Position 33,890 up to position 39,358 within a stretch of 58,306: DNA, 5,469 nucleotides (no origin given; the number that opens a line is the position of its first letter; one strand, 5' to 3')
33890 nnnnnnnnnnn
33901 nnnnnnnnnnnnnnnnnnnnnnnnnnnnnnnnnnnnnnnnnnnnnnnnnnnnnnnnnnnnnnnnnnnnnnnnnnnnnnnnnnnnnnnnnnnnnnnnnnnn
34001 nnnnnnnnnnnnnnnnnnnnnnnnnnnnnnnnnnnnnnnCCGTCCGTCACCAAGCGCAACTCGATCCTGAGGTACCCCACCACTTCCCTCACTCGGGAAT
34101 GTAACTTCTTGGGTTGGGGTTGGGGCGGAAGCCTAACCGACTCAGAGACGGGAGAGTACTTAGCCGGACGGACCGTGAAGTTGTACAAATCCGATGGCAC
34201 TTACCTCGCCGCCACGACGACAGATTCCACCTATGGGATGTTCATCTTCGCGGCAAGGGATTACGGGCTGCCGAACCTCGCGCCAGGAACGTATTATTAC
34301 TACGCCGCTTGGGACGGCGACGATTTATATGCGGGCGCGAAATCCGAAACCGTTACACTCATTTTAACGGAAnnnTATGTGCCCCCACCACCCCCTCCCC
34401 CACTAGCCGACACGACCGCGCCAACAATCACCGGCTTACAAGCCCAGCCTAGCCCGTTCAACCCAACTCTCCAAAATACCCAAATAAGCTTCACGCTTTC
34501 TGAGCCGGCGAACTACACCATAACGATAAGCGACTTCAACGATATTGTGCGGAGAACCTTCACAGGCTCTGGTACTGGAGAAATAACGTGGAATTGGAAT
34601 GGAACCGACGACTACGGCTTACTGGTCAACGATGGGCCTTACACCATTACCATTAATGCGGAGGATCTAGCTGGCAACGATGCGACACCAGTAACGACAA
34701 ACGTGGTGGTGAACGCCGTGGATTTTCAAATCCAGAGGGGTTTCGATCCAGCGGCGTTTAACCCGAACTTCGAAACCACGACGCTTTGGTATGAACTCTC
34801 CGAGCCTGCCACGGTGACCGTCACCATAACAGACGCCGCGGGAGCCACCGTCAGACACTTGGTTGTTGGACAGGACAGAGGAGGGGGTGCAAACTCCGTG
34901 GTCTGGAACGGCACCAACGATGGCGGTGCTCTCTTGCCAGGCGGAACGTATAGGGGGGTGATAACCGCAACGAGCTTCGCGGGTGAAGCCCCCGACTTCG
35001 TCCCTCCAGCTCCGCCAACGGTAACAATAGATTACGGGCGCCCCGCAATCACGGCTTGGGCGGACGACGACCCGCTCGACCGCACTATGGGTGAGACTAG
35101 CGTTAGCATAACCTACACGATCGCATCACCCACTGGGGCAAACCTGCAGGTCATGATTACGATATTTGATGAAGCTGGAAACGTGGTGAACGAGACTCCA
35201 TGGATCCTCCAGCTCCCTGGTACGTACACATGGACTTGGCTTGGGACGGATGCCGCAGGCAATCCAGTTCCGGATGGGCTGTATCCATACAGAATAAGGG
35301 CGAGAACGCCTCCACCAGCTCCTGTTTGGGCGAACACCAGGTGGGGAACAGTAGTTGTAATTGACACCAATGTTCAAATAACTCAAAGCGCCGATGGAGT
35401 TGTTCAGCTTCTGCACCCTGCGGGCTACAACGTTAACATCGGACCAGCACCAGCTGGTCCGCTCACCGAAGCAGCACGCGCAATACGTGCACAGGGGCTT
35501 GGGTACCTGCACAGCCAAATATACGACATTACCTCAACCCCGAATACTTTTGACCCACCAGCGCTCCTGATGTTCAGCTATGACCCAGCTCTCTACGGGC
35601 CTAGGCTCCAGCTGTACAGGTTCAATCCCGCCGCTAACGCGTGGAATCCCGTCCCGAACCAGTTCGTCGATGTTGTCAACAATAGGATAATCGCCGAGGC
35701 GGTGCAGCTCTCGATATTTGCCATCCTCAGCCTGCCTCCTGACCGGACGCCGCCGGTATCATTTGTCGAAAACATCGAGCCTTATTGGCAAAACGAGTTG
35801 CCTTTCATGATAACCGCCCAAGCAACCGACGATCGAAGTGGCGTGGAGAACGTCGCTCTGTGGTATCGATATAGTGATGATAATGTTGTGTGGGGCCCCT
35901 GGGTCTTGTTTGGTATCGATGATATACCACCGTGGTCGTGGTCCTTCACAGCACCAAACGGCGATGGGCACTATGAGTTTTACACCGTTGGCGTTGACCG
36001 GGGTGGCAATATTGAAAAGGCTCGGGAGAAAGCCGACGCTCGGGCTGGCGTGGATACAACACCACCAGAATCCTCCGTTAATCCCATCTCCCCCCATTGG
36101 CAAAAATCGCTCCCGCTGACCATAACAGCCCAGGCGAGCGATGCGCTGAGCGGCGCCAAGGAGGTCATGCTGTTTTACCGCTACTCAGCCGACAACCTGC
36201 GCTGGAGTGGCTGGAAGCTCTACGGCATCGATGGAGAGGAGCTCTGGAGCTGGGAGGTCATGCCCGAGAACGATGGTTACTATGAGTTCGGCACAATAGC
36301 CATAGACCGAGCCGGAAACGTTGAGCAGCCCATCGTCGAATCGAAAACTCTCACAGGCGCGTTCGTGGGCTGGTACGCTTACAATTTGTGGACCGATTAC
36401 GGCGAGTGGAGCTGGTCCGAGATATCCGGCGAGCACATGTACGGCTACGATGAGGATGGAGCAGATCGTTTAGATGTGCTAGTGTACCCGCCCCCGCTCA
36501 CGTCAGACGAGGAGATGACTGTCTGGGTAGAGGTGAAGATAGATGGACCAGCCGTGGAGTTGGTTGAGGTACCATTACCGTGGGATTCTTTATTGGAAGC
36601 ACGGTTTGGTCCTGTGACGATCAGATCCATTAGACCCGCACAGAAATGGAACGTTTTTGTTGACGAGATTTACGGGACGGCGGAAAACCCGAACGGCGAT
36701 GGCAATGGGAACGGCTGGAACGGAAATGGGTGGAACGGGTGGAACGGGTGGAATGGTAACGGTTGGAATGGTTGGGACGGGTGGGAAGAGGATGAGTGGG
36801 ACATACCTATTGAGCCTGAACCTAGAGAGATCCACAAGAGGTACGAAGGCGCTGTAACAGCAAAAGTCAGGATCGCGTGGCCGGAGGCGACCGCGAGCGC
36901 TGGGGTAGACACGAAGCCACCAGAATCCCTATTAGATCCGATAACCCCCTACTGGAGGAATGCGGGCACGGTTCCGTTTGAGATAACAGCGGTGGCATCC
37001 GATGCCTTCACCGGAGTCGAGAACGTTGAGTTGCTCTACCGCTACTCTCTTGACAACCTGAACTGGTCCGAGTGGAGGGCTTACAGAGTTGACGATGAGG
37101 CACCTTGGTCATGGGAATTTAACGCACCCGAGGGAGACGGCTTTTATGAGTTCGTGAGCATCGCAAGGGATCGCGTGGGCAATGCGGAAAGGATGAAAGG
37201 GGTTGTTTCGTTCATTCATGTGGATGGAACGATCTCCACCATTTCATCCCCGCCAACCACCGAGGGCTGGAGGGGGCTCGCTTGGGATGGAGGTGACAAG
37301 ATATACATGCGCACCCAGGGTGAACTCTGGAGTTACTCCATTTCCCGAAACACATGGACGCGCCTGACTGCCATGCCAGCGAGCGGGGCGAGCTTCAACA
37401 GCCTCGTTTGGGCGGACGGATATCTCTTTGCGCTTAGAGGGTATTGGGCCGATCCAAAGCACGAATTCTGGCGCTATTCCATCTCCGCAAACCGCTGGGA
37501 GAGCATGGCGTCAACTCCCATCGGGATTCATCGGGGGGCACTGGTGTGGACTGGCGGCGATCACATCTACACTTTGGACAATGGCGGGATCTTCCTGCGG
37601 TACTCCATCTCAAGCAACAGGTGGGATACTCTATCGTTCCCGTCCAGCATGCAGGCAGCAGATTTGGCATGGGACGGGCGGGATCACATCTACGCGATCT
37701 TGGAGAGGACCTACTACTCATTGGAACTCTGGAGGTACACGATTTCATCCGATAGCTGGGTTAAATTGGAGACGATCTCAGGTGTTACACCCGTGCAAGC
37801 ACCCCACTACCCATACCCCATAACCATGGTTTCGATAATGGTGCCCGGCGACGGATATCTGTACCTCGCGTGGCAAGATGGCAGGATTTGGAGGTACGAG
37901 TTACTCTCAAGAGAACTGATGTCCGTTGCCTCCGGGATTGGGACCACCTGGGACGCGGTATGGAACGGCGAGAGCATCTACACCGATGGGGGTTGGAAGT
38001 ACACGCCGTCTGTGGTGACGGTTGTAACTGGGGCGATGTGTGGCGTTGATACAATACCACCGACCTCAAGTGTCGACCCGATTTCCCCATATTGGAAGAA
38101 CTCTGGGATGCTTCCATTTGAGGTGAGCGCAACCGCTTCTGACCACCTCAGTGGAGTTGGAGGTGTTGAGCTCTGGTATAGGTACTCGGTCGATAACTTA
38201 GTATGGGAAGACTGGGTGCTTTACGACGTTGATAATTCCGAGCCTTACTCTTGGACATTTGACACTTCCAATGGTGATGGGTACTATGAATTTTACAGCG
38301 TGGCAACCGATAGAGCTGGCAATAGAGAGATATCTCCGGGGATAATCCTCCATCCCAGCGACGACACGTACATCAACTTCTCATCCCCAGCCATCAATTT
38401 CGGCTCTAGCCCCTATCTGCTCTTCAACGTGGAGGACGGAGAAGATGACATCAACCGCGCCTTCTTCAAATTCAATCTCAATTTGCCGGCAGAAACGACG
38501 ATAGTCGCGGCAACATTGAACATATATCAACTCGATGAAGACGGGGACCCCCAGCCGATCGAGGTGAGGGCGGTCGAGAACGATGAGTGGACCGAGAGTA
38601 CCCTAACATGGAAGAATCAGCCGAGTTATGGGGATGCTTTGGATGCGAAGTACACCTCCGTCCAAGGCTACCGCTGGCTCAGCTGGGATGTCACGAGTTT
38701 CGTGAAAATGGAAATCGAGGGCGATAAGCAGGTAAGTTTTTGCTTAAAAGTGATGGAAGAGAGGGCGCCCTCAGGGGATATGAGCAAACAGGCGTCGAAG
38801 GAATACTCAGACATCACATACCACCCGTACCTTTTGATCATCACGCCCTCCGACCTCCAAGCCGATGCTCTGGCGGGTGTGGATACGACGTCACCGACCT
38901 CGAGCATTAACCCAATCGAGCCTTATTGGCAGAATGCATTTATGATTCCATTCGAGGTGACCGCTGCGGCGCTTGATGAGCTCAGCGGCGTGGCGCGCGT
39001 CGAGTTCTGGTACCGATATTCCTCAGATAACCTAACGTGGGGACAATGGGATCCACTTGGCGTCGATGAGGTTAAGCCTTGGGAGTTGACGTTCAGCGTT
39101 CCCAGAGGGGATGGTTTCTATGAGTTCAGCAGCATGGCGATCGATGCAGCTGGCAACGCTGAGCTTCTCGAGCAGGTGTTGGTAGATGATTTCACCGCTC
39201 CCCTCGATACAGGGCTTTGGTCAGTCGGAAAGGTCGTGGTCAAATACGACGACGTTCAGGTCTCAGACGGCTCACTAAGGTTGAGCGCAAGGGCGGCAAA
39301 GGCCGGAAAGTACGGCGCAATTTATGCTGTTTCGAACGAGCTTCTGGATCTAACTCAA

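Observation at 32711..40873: A 2,720-codon secreted giant-protein reading frame interrupted by a single in-frame TGA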

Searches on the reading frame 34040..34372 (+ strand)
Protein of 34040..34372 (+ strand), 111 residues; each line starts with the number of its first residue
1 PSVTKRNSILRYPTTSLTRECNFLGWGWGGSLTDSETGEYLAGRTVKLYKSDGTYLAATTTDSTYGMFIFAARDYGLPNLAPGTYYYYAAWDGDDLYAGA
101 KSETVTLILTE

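Call 67: search_protein_families(library=pfam, proteins=[window:34040-34372:+], max_evalue=0.01)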
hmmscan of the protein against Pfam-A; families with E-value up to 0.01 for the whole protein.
window:34040-34372:+ (111 aa): 3 families
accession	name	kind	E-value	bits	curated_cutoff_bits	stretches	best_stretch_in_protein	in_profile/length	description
PF16640.11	Big_3_5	-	0.0001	23.3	35.5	1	33-107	21-85/88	Bacterial Ig-like domain (group 3)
PF17802.7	SpaA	-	0.0002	21.9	23.1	1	33-86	8-55/91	Prealbumin-like fold domain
PF17210.9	SdrD_B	-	0.0076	16.9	29.7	0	41-86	24-61/112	SdrD B-like domain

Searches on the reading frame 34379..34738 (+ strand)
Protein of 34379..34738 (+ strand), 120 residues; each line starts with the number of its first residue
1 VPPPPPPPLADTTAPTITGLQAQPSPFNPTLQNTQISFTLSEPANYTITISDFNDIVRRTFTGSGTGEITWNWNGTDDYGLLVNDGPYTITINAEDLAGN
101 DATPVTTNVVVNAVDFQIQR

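Call 66: search_protein_families(library=pfam, proteins=[window:34379-34738:+], max_evalue=0.01)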
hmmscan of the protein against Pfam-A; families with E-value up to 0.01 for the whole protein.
window:34379-34738:+ (120 aa): 3 families
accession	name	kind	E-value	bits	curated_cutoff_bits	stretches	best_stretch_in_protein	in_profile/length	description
PF13860.13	FlgD_ig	-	1.4e-09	38.3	27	1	33-95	11-76/79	FlgD Ig-like domain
PF18981.6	InlK_D3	-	1.2e-05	25.7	25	1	83-111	47-75/75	Internalin K domain (D3/D4)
PF19077.6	Big_13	-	0.00025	21.9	27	1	32-111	25-100/102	Bacterial Ig-like domain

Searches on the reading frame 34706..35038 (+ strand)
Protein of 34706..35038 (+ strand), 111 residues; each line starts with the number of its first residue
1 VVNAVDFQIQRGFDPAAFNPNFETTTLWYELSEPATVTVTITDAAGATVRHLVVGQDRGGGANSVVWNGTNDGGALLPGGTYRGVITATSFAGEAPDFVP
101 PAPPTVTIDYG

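Call 66: search_protein_families(library=pfam, proteins=[window:34706-35038:+], max_evalue=0.01)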
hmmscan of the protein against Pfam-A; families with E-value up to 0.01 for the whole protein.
window:34706-35038:+ (111 aa): 1 family
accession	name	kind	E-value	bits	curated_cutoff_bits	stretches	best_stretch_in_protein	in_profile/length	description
PF13860.13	FlgD_ig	-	4.3e-13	49.5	27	1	26-90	13-77/79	FlgD Ig-like domain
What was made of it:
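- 34475..35305 (+): Three FlgD_ig Ig-like domains (ORF2 aa 33-95, 135-199, 237-309). Call 66.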

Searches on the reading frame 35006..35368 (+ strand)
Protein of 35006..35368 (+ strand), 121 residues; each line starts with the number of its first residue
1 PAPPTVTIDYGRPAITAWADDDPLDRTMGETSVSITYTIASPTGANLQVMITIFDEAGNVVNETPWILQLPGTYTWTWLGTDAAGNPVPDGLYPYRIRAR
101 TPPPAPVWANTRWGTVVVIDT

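Call 66: search_protein_families(library=pfam, proteins=[window:35006-35368:+], max_evalue=0.01)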
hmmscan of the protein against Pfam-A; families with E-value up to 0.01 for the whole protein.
window:35006-35368:+ (121 aa): 2 families
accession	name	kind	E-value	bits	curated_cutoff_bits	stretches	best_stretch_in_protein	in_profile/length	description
PF13860.13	FlgD_ig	-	1.8e-11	44.3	27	1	28-100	7-76/79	FlgD Ig-like domain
PF13585.12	CHU_C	-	0.0045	17.5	27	0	47-99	27-72/86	CHU_C Type IX secretion signal domain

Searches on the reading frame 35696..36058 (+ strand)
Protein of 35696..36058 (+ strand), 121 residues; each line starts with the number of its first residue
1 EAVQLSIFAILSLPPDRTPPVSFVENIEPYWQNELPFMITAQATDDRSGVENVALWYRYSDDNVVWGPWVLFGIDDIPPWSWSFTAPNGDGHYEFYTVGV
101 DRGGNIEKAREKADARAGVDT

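Call 66: search_protein_families(library=pfam, proteins=[window:35696-36058:+], max_evalue=0.01)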
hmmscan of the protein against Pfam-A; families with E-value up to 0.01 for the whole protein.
window:35696-36058:+ (121 aa): 1 family
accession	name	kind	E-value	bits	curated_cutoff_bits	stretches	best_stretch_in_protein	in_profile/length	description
PF17957.7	Big_7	-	0.00081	20.4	24.1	1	36-93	19-66/70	Bacterial Ig domain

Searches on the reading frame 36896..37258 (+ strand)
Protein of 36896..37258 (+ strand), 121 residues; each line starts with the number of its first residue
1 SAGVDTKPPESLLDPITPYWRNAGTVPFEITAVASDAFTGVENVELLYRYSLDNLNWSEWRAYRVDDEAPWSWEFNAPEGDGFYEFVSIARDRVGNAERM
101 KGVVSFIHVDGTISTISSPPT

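Call 66: search_protein_families(library=pfam, proteins=[window:36896-37258:+], max_evalue=0.01)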
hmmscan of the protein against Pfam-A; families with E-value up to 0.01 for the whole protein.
window:36896-37258:+ (121 aa): 1 family
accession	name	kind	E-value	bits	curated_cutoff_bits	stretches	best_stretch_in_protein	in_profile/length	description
PF17957.7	Big_7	-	0.00087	20.3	24.1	1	27-81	19-63/70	Bacterial Ig domain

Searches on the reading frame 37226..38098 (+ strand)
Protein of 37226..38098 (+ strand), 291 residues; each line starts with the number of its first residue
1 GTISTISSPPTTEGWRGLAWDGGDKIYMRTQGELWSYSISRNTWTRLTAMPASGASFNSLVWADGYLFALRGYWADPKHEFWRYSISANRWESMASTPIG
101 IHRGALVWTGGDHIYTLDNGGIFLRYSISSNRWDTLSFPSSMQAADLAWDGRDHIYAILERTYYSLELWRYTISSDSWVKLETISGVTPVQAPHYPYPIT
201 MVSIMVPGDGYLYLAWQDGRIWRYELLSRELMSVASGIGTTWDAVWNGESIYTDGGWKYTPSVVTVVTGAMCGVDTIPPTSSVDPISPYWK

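Call 66: search_protein_families(library=pfam, proteins=[window:37226-38098:+], max_evalue=0.01)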
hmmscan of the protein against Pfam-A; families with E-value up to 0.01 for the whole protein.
window:37226-38098:+ (291 aa): 6 families
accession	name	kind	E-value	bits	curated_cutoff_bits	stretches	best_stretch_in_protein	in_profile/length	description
PF13964.12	Kelch_6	-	9e-09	35.5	25.3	0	57-100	4-49/50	Kelch motif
PF13415.12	Kelch_3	-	1.2e-08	35.3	22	0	32-51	18-37/48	Galactose oxidase, central domain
PF13418.12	Kelch_4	-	6.7e-08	32.8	21.6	1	32-51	29-48/49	Galactose oxidase, central domain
PF01344.31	Kelch_1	-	1.9e-05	24.5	20.1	0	64-96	11-44/46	Kelch motif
PF24981.1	Beta-prop_ATRN-LZTR1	-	6.5e-05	22.8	50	0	110-194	5-95/289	Attractin/LZTR1 beta-propeller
PF24681.1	Kelch_KLHDC2_KLHL20_DRC7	-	0.006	16.4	50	0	28-97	126-197/221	KLHDC2/KLHL20/DRC7 Kelch-repeats domain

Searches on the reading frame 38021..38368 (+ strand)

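Call 66: search_protein_families(library=pfam, proteins=[window:38021-38368:+], max_evalue=0.01)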
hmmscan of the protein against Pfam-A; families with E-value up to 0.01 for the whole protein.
window:38021-38368:+ (116 aa): 2 families
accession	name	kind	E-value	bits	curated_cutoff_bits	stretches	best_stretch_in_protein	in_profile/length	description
PF17957.7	Big_7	-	2.9e-05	25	24.1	1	32-87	19-64/70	Bacterial Ig domain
PF19077.6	Big_13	-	0.0084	17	27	0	67-104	53-92/102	Bacterial Ig-like domain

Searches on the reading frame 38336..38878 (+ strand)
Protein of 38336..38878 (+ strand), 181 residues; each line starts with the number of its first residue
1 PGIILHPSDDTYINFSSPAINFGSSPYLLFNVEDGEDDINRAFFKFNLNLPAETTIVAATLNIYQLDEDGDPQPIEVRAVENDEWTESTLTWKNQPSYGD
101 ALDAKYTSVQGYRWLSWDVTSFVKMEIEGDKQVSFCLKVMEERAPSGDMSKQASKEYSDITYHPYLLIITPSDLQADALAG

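Call 67: search_protein_families(library=pfam, proteins=[window:38336-38878:+], max_evalue=0.01)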
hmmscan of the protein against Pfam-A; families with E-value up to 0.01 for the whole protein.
window:38336-38878:+ (181 aa): 2 families
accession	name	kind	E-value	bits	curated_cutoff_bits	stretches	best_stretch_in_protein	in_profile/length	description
PF24517.2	CBM96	-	8.7e-33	113.9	26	1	5-168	5-162/164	Carbohydrate-binding module family 96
PF00688.24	TGFb_propeptide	-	0.0045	17.1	25.8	1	42-152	110-222/242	TGF-beta propeptide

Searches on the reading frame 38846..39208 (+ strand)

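Call 67: search_protein_families(library=pfam, proteins=[window:38846-39208:+], max_evalue=0.01)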
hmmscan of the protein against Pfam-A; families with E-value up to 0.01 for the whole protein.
window:38846-39208:+ (121 aa): 1 family
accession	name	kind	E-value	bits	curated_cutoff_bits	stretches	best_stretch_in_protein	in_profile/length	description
PF17957.7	Big_7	-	0.0026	18.8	24.1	1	35-86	19-59/70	Bacterial Ig domain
